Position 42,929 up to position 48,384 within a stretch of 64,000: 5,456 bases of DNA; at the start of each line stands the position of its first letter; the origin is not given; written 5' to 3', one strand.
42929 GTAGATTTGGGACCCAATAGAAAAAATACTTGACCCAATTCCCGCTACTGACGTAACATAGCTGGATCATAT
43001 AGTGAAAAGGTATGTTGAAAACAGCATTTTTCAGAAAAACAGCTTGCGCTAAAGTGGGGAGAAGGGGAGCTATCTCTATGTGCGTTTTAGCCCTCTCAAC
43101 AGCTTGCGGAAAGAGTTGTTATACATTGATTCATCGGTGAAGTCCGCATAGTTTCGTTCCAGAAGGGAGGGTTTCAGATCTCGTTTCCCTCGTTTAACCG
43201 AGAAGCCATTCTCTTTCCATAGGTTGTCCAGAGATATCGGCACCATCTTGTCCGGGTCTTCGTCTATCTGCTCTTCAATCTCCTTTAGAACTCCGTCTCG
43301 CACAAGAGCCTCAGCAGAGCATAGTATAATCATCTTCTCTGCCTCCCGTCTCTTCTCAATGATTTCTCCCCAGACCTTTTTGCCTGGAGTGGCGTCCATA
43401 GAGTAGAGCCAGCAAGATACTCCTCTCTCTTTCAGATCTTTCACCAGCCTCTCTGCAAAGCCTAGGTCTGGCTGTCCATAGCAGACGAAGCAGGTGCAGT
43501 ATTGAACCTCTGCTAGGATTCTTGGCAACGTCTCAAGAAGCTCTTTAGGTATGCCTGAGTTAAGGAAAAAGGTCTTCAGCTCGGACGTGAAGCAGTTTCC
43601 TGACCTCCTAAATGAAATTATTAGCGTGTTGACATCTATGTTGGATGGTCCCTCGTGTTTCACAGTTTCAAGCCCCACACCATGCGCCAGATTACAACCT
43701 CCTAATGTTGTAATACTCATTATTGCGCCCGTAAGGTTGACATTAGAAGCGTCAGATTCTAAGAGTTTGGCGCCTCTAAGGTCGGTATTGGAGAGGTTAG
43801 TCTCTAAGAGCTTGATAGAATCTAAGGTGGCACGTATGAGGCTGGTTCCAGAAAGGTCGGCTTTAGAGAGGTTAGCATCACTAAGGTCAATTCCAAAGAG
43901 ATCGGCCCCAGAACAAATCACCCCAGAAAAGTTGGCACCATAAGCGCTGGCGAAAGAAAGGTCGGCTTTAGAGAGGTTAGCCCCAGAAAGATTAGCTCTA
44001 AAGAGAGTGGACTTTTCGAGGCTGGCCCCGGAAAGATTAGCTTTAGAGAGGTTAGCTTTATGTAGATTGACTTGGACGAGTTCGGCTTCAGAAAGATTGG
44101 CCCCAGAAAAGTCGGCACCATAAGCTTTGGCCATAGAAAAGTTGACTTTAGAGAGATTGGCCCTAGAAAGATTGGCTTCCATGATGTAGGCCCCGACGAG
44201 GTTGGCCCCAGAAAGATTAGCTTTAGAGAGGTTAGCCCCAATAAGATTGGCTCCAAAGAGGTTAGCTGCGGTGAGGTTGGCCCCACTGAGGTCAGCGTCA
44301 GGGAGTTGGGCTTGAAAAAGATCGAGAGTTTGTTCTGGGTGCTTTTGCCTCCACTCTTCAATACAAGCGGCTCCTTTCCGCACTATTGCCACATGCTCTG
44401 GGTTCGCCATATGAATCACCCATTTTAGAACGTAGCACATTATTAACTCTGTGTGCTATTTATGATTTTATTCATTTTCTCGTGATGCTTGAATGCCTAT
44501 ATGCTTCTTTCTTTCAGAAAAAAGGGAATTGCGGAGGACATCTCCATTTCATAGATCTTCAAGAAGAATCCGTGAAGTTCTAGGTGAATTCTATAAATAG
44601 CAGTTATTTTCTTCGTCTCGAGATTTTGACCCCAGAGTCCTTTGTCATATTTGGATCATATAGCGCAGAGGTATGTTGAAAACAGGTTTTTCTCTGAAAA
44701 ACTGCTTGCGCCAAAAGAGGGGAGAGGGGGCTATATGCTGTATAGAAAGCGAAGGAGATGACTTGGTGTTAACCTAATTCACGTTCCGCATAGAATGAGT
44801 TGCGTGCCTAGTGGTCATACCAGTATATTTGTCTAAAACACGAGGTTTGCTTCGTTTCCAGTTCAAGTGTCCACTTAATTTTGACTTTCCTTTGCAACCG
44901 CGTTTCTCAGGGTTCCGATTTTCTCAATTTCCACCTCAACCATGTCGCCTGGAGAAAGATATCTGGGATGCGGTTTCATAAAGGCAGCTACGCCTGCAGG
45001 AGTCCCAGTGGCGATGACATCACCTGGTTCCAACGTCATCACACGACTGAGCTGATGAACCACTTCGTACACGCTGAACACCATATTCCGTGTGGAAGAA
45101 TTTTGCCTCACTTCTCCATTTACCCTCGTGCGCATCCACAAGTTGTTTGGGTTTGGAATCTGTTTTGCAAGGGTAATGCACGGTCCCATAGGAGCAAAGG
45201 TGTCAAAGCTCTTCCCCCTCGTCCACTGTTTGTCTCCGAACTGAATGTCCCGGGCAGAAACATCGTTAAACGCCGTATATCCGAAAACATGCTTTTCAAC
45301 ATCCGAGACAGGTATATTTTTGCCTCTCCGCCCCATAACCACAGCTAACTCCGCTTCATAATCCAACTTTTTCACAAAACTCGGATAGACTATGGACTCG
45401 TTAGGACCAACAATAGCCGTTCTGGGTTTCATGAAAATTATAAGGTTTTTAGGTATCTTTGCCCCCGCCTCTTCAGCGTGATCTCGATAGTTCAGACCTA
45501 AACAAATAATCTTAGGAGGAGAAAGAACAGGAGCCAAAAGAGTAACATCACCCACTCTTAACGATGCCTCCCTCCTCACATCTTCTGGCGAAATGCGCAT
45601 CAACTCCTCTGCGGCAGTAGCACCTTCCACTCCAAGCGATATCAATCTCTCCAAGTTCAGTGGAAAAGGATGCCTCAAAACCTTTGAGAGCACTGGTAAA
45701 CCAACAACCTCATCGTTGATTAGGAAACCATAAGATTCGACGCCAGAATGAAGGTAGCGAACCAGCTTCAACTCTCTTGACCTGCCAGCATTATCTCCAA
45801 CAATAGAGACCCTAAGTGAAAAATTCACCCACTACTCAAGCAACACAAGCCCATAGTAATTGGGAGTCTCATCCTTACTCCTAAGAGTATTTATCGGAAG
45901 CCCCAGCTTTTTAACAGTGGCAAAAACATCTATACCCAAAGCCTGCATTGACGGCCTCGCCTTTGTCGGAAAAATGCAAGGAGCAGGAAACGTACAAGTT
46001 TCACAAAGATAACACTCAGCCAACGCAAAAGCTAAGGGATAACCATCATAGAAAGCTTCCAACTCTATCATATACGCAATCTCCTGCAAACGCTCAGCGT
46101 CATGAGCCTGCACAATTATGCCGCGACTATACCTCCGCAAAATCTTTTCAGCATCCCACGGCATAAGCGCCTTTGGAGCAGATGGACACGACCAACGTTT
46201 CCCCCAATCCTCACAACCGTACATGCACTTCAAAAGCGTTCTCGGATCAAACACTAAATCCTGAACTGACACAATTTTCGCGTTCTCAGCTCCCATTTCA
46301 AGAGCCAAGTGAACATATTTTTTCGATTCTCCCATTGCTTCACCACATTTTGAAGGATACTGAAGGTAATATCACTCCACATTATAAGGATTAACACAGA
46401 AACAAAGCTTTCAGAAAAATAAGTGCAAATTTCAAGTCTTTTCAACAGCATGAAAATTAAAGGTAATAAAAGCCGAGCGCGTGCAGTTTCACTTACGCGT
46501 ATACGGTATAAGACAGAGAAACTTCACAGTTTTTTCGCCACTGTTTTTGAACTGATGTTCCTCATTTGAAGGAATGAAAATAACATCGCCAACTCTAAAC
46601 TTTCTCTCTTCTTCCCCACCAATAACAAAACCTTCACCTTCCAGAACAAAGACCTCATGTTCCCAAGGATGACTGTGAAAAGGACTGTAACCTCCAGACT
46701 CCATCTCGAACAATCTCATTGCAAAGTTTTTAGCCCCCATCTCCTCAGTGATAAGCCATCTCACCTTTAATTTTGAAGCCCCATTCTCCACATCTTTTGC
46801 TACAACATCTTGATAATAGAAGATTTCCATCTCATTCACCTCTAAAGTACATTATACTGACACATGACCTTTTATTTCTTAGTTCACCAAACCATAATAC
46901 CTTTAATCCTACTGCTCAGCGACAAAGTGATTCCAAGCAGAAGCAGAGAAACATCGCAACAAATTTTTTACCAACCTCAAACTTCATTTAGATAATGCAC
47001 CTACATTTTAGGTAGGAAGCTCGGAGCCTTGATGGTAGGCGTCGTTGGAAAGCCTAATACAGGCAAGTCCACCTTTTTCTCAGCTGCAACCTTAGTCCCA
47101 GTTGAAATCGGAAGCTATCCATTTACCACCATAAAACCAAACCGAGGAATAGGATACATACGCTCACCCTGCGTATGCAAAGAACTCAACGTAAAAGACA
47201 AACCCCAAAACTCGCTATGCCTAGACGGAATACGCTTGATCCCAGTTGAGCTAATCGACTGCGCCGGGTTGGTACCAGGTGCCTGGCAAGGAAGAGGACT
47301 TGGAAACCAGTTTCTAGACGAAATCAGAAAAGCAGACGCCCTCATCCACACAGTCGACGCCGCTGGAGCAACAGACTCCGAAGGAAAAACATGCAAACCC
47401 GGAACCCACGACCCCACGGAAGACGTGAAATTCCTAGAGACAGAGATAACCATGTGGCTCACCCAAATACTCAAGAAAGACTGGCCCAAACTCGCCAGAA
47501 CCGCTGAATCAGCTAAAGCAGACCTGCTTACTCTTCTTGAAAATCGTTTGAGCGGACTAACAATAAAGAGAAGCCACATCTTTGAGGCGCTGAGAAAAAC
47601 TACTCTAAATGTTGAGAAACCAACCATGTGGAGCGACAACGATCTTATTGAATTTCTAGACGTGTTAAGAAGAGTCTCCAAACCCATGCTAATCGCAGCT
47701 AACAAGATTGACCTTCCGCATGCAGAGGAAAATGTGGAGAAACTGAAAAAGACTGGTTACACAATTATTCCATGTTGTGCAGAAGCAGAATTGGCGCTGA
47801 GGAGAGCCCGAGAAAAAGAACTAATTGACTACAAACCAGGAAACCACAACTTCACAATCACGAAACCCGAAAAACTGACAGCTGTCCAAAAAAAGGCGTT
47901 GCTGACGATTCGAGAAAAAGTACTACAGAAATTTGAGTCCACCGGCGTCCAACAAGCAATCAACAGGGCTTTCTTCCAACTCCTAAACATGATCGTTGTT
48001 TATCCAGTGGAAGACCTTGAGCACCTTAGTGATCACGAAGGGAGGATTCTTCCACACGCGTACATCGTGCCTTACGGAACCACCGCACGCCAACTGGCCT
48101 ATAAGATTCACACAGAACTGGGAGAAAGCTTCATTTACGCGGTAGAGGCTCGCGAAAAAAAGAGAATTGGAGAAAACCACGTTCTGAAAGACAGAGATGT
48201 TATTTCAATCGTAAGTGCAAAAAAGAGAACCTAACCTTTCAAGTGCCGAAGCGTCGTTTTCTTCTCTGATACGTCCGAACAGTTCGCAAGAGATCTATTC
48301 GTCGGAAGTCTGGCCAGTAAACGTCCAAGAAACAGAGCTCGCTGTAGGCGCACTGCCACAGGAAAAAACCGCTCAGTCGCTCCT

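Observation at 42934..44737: Pentapeptide-repeat/TIR gene flanked by ~85-bp direct repeats: a mobile or recombination-acquired candidate defence gene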

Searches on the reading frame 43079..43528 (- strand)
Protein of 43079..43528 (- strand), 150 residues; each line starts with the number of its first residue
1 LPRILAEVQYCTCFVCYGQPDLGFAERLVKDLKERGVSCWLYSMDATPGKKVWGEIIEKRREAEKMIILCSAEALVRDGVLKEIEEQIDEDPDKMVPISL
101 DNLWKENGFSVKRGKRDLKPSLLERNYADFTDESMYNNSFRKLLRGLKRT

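Call 54: search_solved_structures(query=A3, max_evalue=1, show_alignments=5)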
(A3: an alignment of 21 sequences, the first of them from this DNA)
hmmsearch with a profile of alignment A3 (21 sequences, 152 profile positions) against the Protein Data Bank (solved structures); distinct sequences matched with E-value up to 1: 38.
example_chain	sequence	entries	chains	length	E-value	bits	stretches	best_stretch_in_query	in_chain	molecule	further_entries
8qlo_A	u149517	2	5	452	1.5e-05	28.2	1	12-148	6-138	Toll/interleukin-1 receptor domain-containing protein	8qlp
8j7s_B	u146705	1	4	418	0.00054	23.1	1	13-111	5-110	TIR domain-containing protein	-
8fex_A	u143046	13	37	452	0.00063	22.9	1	13-111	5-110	TIR-APAZ | TIR domain-containing protein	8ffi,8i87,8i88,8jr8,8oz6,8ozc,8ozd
8sp0_A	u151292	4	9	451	0.00066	22.8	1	13-111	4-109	TIR-APAZ | TIR domain-containing protein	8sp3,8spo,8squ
6wt6_A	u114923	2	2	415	0.00071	22.7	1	6-93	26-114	Metazoan TIR-STING fusion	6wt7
7ylf_A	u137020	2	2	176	0.0018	21.4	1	9-144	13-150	Toll-like receptor 15 | Toll-like receptor 2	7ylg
4eo7_A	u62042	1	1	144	0.0036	20.4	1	11-75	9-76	Myeloid differentiation primary response protein MyD88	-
4dom_A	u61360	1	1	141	0.0039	20.3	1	11-75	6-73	Myeloid differentiation primary response protein MyD88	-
8w8m_D2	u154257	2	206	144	0.0039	20.3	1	11-75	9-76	Myeloid differentiation primary response protein MyD88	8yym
2z5v_A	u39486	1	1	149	0.0042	20.2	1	11-75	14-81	Myeloid differentiation primary response protein MyD88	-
7beq_A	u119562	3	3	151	0.0044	20.2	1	11-75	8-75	Myeloid differentiation primary response protein MyD88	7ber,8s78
8z92_E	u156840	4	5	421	0.0046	20.1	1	13-112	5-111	TIR domain-containing protein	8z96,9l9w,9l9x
7l6w_A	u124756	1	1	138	0.0047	20.1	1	12-75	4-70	Myeloid differentiation primary response protein MyD88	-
9m0n_A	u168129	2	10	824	0.0048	20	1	14-141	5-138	Tetratricopeptide repeat protein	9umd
2js7_A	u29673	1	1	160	0.0049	20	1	11-75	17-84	Myeloid differentiation primary response protein MyD88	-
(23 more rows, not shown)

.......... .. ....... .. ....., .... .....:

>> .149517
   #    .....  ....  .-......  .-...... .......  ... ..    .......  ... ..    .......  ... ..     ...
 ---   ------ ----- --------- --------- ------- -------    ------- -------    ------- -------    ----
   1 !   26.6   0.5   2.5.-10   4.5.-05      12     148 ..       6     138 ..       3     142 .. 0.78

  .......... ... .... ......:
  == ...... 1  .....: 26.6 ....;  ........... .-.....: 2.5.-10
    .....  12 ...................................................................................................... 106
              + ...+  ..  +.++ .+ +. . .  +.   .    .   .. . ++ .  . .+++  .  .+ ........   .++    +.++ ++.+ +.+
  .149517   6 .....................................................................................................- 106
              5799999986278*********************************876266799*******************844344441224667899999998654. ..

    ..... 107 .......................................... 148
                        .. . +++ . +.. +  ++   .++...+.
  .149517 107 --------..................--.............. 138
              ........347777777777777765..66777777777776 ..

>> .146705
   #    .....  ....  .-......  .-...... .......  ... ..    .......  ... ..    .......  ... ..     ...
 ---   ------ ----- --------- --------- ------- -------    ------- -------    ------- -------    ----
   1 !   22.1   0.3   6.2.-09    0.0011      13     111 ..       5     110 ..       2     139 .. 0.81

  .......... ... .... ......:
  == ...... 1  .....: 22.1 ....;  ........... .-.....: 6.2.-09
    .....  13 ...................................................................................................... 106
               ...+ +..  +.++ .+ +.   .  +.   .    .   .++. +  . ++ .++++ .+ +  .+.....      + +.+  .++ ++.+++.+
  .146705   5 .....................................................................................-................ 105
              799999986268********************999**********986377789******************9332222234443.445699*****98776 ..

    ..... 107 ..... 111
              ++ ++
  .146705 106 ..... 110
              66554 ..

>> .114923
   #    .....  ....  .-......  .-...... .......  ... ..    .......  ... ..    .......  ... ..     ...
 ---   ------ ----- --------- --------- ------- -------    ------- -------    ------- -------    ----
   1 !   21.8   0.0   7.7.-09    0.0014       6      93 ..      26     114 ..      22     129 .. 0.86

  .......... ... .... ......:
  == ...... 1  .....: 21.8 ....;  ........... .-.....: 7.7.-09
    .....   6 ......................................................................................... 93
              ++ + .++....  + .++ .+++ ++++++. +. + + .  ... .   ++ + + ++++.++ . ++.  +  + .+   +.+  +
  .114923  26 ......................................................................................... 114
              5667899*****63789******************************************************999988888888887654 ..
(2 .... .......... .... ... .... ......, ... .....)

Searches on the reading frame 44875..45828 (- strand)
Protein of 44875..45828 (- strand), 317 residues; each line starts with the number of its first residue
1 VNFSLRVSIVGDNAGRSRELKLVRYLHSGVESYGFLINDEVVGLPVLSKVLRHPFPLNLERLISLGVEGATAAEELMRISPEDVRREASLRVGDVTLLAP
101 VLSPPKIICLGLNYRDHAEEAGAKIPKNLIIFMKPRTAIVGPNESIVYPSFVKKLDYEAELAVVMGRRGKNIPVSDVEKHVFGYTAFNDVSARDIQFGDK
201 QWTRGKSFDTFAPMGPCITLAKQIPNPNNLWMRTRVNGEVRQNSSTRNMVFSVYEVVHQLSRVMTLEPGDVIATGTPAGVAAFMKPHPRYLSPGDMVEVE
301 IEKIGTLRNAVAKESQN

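Call 6: search_protein_families(library=pfam, proteins=[window:44875-45828:-], max_evalue=0.01)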
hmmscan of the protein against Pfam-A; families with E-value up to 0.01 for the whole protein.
window:44875-45828:- (317 aa): 1 family
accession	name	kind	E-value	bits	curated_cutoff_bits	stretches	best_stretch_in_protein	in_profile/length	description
PF01557.24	FAA_hydrolase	-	1.8e-79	266.8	23.9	1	106-311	1-213/214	Fumarylacetoacetate (FAA) hydrolase C-terminal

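Call 25: find_related_loci(query=window:44875-45828:-, collection=genome_contigs, flank=10000)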
Query window:44875-45828:- (317 aa) in genome_contigs; peptide patterns used: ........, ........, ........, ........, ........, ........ (x = any residue, [..] = any of these).
308 stretches matched a pattern; 72 encode a relative of the query (tblastn E <= 1e-3); 72 distinct loci.
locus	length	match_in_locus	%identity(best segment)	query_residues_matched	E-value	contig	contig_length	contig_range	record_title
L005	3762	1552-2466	87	13-317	0e+0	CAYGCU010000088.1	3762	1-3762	MAG TPA_asm: uncultured Candidatus Bathyarchaeia archaeon isolate ERP108616_co2_191 genome assembly, contig: NODE_57341_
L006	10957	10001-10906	84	16-317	7e-177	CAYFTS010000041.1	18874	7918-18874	MAG TPA_asm: uncultured Candidatus Bathyarchaeia archaeon isolate ERP108616_co1_179 genome assembly, contig: k119_745634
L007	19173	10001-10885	56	20-315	3e-111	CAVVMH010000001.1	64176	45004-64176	MAG: Candidatus Bathyarchaeota archaeon isolate MFD00709.bin.2.105 genome assembly, contig: contig_102710, whole genome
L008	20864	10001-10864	57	19-311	1e-109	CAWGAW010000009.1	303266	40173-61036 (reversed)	MAG: Candidatus Bathyarchaeota archaeon isolate MFD04408.bin.2.4 genome assembly, contig: contig_23680, whole genome sho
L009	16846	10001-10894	58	16-314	1e-108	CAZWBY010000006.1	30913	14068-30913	MAG TPA_asm: uncultured Candidatus Bathyarchaeia archaeon isolate binchicken_co376_216 genome assembly, contig: NODE_118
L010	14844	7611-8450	49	17-309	1e-92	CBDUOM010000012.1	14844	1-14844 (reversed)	MAG TPA_asm: uncultured archaeon isolate SRR6823441_concoct_23 genome assembly, contig: ERZ1742239.5072, whole genome sh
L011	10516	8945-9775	49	20-309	2e-92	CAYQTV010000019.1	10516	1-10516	MAG TPA_asm: uncultured Nitrososphaerales archaeon isolate SRP141552_co1_22 genome assembly, contig: NODE_3033_length_10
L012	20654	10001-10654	65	97-314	6e-92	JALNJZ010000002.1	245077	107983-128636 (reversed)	MAG: Candidatus Terraquivivens tengchongensis isolate GMQP.bins.8.201907 NODE_10_length_245077_cov_1.959408, whole genom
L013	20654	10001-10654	64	97-314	4e-91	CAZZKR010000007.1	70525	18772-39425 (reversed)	MAG TPA_asm: uncultured Nitrososphaeria archaeon isolate binchicken_co25_112 genome assembly, contig: k141_152577, whole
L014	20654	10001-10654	63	97-314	1e-90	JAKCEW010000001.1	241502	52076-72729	MAG: Candidatus Terraquivivens yellowstonensis isolate LGB-05.bin.49 NODE_10_length_241502_cov_62.398659, whole genome s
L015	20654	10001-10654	62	97-314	7e-90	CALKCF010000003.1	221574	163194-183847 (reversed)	MAG: uncultured archaeon isolate S1_Bin_METABAT__43_1 genome assembly, contig: c_000003469110, whole genome shotgun sequ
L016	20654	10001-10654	63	97-314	3e-89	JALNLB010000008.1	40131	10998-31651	MAG: Candidatus Terraquivivens ruidianensis isolate JZ-2.bins.210.201808 NODE_1614_length_40131_cov_1.777072, whole geno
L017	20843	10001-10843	51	20-312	7e-89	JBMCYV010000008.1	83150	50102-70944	MAG: Candidatus Nitrosomirales archaeon isolate DSS1 Ga0376076_0000413, whole genome shotgun sequence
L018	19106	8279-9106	50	20-314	1e-87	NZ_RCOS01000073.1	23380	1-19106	Candidatus Methanodesulfokora washburnensis strain MDKW Ga0080004_1119460, whole genome shotgun sequence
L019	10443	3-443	86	171-317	5e-86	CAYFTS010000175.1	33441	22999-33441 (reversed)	MAG TPA_asm: uncultured Candidatus Bathyarchaeia archaeon isolate ERP108616_co1_179 genome assembly, contig: k119_119762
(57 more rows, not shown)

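Call 63: search_protein_families(library=padloc, proteins=[window:44875-45828:-], max_evalue=0.001)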
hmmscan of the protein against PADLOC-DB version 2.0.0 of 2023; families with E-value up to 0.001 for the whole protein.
window:44875-45828:- (317 aa): 0 families

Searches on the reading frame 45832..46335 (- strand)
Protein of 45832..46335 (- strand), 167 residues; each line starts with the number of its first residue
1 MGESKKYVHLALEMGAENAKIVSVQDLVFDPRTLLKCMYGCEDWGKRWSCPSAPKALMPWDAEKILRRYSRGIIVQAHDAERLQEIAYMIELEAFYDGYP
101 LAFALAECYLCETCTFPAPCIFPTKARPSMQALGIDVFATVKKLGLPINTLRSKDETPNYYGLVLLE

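Call 6: search_protein_families(library=pfam, proteins=[window:45832-46335:-], max_evalue=0.01)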
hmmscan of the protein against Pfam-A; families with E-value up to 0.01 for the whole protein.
window:45832-46335:- (167 aa): 1 family
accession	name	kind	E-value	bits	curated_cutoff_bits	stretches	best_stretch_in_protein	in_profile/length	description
PF10050.14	DUF2284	-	4.8e-33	114.6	25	1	20-166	1-161/161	Predicted metal-binding protein (DUF2284)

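Call 63: search_protein_families(library=padloc, proteins=[window:45832-46335:-], max_evalue=0.001)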
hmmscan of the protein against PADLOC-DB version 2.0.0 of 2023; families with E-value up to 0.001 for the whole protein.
window:45832-46335:- (167 aa): 0 families

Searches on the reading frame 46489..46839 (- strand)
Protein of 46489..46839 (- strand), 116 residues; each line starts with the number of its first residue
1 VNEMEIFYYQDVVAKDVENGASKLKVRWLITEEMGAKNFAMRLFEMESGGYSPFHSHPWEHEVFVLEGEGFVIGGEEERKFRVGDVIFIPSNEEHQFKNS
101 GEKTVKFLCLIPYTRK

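Call 6: search_protein_families(library=pfam, proteins=[window:46489-46839:-], max_evalue=0.01)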
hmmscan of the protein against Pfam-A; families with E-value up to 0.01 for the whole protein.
window:46489-46839:- (116 aa): 9 families
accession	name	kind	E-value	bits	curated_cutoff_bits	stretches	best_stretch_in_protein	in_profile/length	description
PF07883.17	Cupin_2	-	2.6e-19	69.2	27.2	1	43-110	2-69/70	Cupin domain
PF00190.28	Cupin_1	-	5.9e-08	32.9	22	1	43-109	37-112/151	Cupin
PF12973.13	Cupin_7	-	2e-05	24.8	27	1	26-107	22-98/105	ChrR Cupin-like domain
PF02311.25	AraC_binding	-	2.4e-05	24.5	21.1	1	52-110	16-74/135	AraC-like ligand binding domain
PF05899.18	Cupin_3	-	0.00017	21.7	23.5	1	37-94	5-61/74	EutQ-like cupin domain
PF21621.3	MPI_cupin_dom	-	0.00062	20.1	27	1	63-99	33-68/79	Mannose-6-phosphate isomerase, cupin domain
PF02041.22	Auxin_BP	-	0.001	19.2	21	1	34-104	39-118/167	Auxin binding protein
PF12852.13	Cupin_6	-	0.0038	17.4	26.7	1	63-102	38-79/183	Cupin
PF01050.24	MannoseP_isomer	-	0.0071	17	23.6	0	54-105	45-95/116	Mannose-6-phosphate isomerase C-terminal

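Call 63: search_protein_families(library=padloc, proteins=[window:46489-46839:-], max_evalue=0.001)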
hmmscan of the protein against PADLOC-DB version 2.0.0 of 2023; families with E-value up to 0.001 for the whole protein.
window:46489-46839:- (116 aa): 0 families

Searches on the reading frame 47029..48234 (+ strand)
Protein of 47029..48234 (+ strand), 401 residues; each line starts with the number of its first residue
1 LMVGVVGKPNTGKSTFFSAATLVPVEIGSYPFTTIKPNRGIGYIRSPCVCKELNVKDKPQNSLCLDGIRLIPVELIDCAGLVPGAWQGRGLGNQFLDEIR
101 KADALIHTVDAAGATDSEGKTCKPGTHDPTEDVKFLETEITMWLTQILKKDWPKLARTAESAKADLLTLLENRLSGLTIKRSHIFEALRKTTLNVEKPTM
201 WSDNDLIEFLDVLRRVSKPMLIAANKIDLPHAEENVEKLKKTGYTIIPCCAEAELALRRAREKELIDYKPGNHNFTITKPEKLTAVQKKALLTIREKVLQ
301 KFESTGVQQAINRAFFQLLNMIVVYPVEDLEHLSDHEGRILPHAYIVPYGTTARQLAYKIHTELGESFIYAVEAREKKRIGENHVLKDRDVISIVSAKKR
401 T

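Call 62: search_protein_families(library=pfam, proteins=[window:47029-48234:+], max_evalue=0.001)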
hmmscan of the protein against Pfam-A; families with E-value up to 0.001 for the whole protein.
window:47029-48234:+ (401 aa): 4 families
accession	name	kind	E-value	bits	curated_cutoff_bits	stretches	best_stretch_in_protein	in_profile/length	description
PF08438.16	YGR210-like_G4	-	4.9e-39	133.5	24.7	1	223-329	1-108/108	Obg-like GTPase YGR210-like, G4 motif-containing domain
PF01926.29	MMR_HSR1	-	5.1e-16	59.2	21.9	1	3-117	2-86/113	50S ribosome-binding GTPase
PF02824.27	TGS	-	7e-12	45.6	22.2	1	342-395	6-59/60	TGS domain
PF02421.24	FeoB_N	-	3.8e-05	23.7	27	1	3-40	3-40/156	Ferrous iron transport protein B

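Call 63: search_protein_families(library=padloc, proteins=[window:47029-48234:+], max_evalue=0.001)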
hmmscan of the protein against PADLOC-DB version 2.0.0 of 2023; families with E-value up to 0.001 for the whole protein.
window:47029-48234:+ (401 aa): 0 families
